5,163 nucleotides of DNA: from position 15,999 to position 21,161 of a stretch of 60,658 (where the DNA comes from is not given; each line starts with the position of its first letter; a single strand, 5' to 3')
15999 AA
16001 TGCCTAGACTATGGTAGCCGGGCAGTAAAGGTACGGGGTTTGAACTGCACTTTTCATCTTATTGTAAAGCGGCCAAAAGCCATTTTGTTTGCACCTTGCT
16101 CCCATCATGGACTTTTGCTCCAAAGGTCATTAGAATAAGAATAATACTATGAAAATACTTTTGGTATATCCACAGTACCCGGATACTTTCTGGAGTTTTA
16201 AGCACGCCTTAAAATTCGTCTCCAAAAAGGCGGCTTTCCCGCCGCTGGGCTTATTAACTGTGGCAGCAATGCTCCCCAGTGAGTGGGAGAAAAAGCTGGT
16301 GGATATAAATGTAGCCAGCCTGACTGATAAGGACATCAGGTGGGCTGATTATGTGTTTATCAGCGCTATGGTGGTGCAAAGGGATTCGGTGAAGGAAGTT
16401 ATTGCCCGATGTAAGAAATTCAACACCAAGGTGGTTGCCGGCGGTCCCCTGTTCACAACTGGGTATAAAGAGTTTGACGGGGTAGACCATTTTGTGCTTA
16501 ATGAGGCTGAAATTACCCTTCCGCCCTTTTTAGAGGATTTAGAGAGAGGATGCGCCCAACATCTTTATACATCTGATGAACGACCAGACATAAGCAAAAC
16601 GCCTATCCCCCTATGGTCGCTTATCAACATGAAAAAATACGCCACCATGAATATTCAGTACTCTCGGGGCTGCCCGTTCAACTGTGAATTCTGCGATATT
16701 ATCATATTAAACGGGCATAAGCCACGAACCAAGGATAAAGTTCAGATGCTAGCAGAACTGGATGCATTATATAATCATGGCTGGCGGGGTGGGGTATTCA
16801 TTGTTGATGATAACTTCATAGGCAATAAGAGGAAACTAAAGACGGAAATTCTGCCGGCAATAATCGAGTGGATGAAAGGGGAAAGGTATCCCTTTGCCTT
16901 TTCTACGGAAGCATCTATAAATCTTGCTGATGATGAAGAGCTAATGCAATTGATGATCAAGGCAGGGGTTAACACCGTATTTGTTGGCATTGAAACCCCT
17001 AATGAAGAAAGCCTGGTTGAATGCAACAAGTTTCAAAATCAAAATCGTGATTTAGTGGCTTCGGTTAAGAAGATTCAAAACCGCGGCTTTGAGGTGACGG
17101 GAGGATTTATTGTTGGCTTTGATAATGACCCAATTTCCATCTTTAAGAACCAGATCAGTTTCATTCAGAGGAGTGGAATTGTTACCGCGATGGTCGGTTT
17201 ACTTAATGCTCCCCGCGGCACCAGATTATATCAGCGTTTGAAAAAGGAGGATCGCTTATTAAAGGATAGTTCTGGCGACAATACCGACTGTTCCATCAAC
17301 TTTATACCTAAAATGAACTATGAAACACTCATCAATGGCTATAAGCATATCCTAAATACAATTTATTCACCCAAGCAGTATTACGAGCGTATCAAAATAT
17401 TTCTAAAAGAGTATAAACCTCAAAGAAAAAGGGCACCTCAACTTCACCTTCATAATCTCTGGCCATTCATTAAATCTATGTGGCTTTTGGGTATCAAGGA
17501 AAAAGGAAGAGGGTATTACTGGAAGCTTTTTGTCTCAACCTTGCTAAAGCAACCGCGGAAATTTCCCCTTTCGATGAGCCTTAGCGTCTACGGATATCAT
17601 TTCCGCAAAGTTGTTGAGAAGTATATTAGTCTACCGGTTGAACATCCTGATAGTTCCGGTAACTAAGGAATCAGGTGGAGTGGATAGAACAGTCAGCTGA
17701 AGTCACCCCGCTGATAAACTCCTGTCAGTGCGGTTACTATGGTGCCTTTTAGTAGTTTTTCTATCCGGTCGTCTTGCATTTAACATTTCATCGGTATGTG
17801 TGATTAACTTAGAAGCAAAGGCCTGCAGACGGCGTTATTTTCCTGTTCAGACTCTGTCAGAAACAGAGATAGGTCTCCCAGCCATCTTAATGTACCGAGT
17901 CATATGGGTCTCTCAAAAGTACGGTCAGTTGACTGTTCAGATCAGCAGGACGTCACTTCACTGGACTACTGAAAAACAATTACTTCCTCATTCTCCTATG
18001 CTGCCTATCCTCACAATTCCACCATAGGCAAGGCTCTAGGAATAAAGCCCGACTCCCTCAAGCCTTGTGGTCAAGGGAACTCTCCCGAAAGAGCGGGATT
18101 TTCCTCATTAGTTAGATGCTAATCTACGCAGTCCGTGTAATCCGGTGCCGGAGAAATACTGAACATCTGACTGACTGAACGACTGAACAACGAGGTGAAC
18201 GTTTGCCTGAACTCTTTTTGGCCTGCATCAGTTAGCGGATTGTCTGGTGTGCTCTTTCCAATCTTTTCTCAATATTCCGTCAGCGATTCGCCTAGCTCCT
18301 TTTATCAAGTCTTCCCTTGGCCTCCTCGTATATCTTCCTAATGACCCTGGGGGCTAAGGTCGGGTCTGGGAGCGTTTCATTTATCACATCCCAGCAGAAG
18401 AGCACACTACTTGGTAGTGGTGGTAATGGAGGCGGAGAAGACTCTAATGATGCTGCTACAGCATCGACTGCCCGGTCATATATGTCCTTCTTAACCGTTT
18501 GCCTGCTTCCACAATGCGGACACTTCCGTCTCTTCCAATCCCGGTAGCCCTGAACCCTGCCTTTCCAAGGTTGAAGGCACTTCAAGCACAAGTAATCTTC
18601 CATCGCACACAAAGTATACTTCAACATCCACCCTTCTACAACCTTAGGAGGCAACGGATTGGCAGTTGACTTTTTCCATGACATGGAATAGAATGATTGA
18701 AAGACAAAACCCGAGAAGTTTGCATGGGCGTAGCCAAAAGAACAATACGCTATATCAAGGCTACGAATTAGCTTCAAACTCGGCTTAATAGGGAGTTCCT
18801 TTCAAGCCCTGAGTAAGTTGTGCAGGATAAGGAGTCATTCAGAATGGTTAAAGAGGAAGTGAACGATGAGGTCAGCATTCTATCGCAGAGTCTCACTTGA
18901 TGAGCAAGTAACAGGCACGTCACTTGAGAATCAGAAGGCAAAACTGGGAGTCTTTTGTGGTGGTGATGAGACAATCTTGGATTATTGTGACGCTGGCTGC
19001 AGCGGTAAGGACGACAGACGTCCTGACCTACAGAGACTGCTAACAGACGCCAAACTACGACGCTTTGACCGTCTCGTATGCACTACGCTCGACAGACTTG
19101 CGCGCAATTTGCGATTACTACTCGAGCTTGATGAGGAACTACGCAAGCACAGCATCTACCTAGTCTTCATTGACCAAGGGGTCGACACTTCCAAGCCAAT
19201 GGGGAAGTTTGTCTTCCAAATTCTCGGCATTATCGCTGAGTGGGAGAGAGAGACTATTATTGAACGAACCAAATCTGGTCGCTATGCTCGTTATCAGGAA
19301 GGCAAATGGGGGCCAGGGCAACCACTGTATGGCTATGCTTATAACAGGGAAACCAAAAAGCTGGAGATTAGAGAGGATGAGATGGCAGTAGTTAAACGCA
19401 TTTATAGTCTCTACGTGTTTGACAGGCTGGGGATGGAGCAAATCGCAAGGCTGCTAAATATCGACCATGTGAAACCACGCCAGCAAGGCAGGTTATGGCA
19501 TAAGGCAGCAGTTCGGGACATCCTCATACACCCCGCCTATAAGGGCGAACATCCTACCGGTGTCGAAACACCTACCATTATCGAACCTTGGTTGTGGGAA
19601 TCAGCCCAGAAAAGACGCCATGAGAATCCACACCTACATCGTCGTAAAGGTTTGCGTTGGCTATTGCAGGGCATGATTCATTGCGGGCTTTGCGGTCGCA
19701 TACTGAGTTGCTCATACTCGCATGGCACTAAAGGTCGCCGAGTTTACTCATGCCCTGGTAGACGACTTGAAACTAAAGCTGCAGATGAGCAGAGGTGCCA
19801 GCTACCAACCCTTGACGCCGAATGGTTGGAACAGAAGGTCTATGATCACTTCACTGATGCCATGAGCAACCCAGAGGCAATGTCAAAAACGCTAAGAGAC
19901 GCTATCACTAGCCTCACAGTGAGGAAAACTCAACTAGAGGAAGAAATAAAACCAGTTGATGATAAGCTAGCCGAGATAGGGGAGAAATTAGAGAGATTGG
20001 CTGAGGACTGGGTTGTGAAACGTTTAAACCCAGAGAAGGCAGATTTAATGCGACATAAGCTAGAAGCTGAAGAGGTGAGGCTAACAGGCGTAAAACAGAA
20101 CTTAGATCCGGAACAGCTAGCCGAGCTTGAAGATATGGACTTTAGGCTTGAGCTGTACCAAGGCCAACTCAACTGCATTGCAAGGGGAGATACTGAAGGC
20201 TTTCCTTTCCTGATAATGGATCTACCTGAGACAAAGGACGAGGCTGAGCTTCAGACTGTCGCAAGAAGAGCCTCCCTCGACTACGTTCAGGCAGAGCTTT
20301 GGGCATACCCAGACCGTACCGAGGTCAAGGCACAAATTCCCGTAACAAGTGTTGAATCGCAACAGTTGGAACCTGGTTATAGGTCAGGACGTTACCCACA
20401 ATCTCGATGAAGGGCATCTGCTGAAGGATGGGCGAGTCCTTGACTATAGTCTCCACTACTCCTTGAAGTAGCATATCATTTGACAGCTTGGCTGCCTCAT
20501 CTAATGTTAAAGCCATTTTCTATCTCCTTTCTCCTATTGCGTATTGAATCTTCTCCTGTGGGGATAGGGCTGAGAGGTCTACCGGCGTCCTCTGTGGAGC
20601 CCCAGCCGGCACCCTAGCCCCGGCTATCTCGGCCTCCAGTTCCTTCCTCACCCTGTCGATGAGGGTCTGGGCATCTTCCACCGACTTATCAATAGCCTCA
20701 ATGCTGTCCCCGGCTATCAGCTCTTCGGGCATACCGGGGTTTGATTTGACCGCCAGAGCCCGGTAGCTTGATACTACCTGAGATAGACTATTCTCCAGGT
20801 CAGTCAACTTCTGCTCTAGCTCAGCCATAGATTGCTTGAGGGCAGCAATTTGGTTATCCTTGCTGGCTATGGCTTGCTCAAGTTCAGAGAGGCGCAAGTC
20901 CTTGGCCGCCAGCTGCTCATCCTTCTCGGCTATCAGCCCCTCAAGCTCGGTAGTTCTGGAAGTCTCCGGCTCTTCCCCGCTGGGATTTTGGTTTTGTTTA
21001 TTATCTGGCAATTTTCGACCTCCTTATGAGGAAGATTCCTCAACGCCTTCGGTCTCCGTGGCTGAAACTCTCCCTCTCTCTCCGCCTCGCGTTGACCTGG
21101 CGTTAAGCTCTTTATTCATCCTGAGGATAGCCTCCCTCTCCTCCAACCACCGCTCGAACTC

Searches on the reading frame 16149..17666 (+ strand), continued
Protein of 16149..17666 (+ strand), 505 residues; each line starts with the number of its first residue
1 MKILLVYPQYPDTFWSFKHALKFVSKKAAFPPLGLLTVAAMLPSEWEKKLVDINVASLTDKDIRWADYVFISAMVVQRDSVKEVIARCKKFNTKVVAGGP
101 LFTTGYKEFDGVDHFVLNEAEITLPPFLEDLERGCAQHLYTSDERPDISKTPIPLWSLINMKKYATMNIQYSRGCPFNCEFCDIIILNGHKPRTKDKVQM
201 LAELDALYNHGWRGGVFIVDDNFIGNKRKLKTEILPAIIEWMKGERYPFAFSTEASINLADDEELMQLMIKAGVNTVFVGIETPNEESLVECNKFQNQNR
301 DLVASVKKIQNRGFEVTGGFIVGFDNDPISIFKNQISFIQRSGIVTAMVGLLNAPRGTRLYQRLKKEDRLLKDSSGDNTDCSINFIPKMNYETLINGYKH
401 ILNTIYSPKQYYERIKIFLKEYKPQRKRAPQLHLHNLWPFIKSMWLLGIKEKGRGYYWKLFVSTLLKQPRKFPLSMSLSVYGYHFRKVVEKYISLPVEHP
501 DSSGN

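Call 71: predict_structure(alignment_id=A1)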
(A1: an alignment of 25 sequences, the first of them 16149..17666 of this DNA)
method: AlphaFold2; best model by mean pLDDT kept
length: 505 residues; sequences in the alignment: 25
mean_pLDDT: 50.6   pTM: 0.38
mean pLDDT of the five models: 50.6, 41.8, 40.4, 40.1, 39.9
residues with pLDDT >= 90: 1; 70-90: 94; 50-70: 130; < 50: 280
segments of 3 or more residues with pLDDT < 50: 9-35, 74-76, 100-106, 117-123, 138-194, 220-225, 282-295, 319-334, 345-360, 368-440, 442-457, 472-479, 488-492, 494-505
pLDDT, mean of each block of 10 residues (from residue 1): 67 33 29 47 69 61 84 56 80 72 49 56 54 58 34 25 24 24 24 55 70 53 58 85 72 67 86 72 45 47 74 66 43 50 45 42 50 31 26 34 32 38 32 41 42 46 54 47 48 44 36
secondary structure, 60 per line:
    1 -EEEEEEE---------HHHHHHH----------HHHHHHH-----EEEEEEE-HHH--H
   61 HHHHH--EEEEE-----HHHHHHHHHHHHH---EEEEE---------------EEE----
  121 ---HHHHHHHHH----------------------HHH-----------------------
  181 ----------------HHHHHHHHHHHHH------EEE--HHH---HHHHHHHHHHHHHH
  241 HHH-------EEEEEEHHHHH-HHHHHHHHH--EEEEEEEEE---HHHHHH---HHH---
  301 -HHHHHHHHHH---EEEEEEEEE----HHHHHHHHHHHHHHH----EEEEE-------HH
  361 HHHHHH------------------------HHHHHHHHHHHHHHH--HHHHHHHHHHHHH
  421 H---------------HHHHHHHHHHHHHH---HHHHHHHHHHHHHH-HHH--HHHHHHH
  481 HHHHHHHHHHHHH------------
elements in order: E2-8 H18-24 H35-41 E47-53 H60-65 E68-72 H78-90 E94-98 E114-116 H124-132 H197-209 E216-218 H227-243 E251-256 H257-261 H263-271 E274-282 H286-291 H302-311 E315-323 H328-342 E347-351 H359-366 H391-405 H408-421 H437-450 H454-467 H474-493

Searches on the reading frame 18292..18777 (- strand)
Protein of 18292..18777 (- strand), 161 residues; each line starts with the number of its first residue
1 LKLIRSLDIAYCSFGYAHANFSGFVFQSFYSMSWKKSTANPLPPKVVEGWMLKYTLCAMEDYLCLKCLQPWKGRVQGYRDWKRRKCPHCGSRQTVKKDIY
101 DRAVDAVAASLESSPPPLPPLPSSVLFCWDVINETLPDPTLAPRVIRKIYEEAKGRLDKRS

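Call 3: search_protein_families(library=pfam, proteins=[window:18292-18777:-])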
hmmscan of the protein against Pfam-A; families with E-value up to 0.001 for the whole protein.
window:18292-18777:- (161 aa): 0 families

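Call 4: search_protein_families(library=ncbifam, proteins=[window:18292-18777:-])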
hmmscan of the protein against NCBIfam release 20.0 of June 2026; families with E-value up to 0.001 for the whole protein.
window:18292-18777:- (161 aa): 0 families

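Call 32: search_protein_families(library=phrogs, proteins=[window:18292-18777:-], max_evalue=0.001)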
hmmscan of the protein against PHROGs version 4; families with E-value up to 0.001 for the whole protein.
window:18292-18777:- (161 aa): 0 families

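Call 48: search_protein_families(library=padloc, proteins=[window:18292-18777:-], max_evalue=0.001)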
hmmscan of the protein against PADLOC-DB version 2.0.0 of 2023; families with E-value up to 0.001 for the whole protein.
window:18292-18777:- (161 aa): 0 families

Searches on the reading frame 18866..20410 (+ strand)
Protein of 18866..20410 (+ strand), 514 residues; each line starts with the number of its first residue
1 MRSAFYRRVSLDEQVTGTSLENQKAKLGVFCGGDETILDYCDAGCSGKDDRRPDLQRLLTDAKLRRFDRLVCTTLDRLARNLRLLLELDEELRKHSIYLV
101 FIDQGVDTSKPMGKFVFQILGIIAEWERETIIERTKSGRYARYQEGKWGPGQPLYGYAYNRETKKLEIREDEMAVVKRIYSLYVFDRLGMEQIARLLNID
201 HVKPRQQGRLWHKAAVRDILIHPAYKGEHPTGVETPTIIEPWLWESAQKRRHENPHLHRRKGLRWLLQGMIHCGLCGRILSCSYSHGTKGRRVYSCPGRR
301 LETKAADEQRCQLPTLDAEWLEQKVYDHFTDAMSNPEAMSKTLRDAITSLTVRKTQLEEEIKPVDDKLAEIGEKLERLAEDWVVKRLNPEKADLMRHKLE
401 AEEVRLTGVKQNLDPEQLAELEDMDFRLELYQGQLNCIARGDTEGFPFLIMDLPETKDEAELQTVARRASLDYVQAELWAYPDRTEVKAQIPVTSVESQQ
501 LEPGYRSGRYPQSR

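Call 3: search_protein_families(library=pfam, proteins=[window:18866-20410:+])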
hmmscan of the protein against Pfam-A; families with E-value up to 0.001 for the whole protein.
window:18866-20410:+ (514 aa): 3 families
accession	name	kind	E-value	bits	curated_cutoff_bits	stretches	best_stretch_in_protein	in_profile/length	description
PF00239.26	Resolvase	-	4.8e-37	127.7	23.3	1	4-148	2-145/145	Resolvase, N terminal domain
PF07508.19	Recombinase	-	1.3e-12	48.2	21.1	1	170-254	1-102/102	Recombinase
PF13408.12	Zn_ribbon_recom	-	2.8e-10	40.9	25.3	1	266-328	1-56/58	Recombinase zinc beta ribbon domain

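Call 4: search_protein_families(library=ncbifam, proteins=[window:18866-20410:+])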
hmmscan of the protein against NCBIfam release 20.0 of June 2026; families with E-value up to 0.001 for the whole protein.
window:18866-20410:+ (514 aa): 7 families
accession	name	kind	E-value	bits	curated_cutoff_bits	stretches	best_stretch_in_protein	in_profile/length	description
NF047343.1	SCCmet_CcrB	equivalog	4.9e-36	124.5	900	2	4-227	10-234/542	cassette chromosome recombinase CcrB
NF041201.1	recomb_XisF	equivalog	8e-30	104.2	375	1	5-334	3-358/465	fdxN element excision recombinase XisF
NF047347.1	SCCmet_CcrC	equivalog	4.5e-29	101.4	900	1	4-227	6-236/558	cassette chromosome recombinase CcrC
NF047344.1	SCCmet_CcrA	equivalog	2.6e-25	89.4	700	1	37-369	36-360/442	cassette chromosome recombinase CcrA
NF009949.0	PRK13413.1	equivalog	5e-09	36.1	272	1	6-153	5-148/203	master DNA invertase Mpi family serine-type recombinase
NF049883.1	resolv_YneB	equivalog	4.4e-05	23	175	1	4-168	3-167/211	YneB family resolvase-like protein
NF033518.0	transpos_IS607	equivalog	0.00024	20.7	110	1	4-81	57-133/187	IS607 family transposase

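Call 32: search_protein_families(library=phrogs, proteins=[window:18866-20410:+], max_evalue=0.001)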
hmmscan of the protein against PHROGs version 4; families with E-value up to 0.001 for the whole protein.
window:18866-20410:+ (514 aa): 2 families
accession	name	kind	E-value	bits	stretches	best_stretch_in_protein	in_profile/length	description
phrog_95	-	integration and excision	8e-93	313.1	1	1-413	88-508/651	integrase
phrog_125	-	DNA, RNA and nucleotide metabolism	9.7e-39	134.4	1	1-210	20-190/254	DNA invertase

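Call 41: find_encoding_contigs(protein=window:18866-20410:+, flank=8000, max_places=6)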
Protein window:18866-20410:+ (514 aa): 10 contigs read that carry it; 6 places shown.
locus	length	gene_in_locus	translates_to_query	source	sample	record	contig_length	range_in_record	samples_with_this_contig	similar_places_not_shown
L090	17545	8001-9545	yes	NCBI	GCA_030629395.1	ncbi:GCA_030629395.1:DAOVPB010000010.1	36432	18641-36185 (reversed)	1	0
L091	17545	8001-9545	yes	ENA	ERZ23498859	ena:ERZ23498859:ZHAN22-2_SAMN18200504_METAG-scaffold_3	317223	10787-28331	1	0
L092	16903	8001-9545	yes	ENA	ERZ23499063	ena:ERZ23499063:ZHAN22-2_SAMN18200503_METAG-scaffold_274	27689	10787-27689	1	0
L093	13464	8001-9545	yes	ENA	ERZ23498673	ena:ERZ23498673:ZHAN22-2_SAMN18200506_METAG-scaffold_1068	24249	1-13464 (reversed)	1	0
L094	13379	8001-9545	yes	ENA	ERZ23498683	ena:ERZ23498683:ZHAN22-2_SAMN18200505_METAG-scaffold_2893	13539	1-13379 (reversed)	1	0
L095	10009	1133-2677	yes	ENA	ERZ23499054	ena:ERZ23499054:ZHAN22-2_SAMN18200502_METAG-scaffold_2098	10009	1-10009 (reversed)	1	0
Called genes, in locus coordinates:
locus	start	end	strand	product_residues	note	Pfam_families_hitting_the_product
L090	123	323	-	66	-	PF13411:MerR_1 (weak)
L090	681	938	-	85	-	PF00072:Response_reg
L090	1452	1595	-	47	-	-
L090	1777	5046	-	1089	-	PF25873:WHD_MalT, PF14938:SNAP (faint), PF00515:TPR_1 (faint), PF07719:TPR_2 (faint), PF13176:TPR_7 (faint), PF17874:TPR_MalT, PF13424:TPR_12, PF03704:BTAD, +4 more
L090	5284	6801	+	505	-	PF02310:B12-binding, PF04055:Radical_SAM, PF13282:DUF4070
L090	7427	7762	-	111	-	-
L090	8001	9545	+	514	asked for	PF00239:Resolvase, PF07508:Recombinase, PF13408:Zn_ribbon_recom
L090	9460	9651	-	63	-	-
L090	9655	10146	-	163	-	PF28447:Ccdc27 (weak), PF05377:FlaC_arch (faint)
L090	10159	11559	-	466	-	PF05133:SPP1_portal, PF16510:P22_portal (weak)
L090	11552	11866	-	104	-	PF08765:Mor (weak), PF13384:HTH_23 (weak), PF08281:Sigma70_r4_2 (weak), PF13518:HTH_28 (weak)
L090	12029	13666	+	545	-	PF01833:TIG (faint), PF17936:Big_6 (faint)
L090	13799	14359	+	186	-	PF01936:NYN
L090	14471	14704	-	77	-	PF10049:DUF2283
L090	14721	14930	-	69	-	PF14076:DUF4258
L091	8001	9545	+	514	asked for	PF00239:Resolvase, PF07508:Recombinase, PF13408:Zn_ribbon_recom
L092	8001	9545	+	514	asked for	PF00239:Resolvase, PF07508:Recombinase, PF13408:Zn_ribbon_recom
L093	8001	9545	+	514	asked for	PF00239:Resolvase, PF07508:Recombinase, PF13408:Zn_ribbon_recom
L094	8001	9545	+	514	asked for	PF00239:Resolvase, PF07508:Recombinase, PF13408:Zn_ribbon_recom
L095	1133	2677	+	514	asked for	PF00239:Resolvase, PF07508:Recombinase, PF13408:Zn_ribbon_recom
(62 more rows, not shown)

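Call 55: find_related_loci(query=window:18866-20410:+, collection=viral_contigs, flank=4000)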
Query window:18866-20410:+ (514 aa) in viral_contigs; peptide patterns used: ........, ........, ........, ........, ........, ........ (x = any residue, [..] = any of these).
5 stretches matched a pattern, but none encodes a relative of the query by tblastn (E <= 1e-3).

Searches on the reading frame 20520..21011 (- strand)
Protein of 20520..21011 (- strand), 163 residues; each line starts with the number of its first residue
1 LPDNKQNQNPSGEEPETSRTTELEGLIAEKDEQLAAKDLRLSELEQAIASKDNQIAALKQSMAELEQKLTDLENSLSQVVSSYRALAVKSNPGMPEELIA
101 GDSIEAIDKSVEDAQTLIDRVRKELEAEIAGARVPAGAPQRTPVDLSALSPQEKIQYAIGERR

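Call 31: search_protein_families(library=pfam, proteins=[window:20520-21011:-], max_evalue=0.01)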
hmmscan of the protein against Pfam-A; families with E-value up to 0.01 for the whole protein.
window:20520-21011:- (163 aa): 13 families
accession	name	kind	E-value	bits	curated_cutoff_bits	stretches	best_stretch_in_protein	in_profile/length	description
PF04102.17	SlyX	-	3.5e-06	28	30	1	32-77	10-55/67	SlyX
PF05377.16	FlaC_arch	-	7.4e-06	26.7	27.8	1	40-92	1-53/55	Flagella accessory protein C (FlaC)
PF12795.12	MscS_porin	-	0.00011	22.3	34.4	1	4-78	64-138/238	Mechanosensitive ion channel porin domain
PF12329.13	TMF_DNA_bd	-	0.00054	20.3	35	1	22-83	2-63/74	TATA element modulatory factor 1 DNA binding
PF00038.26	Filament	-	0.00091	19.4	40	1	17-131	195-302/313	Intermediate filament protein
PF16808.10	PKcGMP_CC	-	0.0023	17.9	35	1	33-60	2-29/35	Coiled-coil N-terminus of cGMP-dependent protein kinase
PF04859.17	DUF641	-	0.0026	18.6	27.6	1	15-73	67-125/127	Plant protein of unknown function (DUF641)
PF06818.20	Fez1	-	0.0039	18.1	34.4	1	20-128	47-148/199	Fez1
PF20667.3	Sec10_N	-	0.0047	17.5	27.4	1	40-109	14-84/118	Exocyst complex component Sec10, N-terminal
PF12072.13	RNase_Y_N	-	0.0047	16.8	32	1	22-74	82-134/201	RNase Y N-terminal region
PF08702.15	Fib_alpha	-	0.006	17.2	29.9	0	38-78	85-127/143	Fibrinogen alpha/beta chain family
PF11828.13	DUF3348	-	0.0077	16.4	25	0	56-159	20-119/246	Protein of unknown function (DUF3348)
PF06810.17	Phage_scaffold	-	0.0096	16.3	35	0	28-76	30-79/170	Phage capsid assembly scaffolding protein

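Call 32: search_protein_families(library=phrogs, proteins=[window:20520-21011:-], max_evalue=0.001)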
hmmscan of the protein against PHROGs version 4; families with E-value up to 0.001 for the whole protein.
window:20520-21011:- (163 aa): 4 families
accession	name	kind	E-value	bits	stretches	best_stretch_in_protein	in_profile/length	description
phrog_15651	-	tail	0.00017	23.5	1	97-144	12-59/96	tail fiber protein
phrog_1219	-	tail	0.00024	21.9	1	29-123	65-138/233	tail needle protein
phrog_17426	-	tail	0.00026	21.2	1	11-143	350-437/492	adhesin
phrog_5328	-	unknown function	0.00052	21.4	0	18-80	2-64/101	-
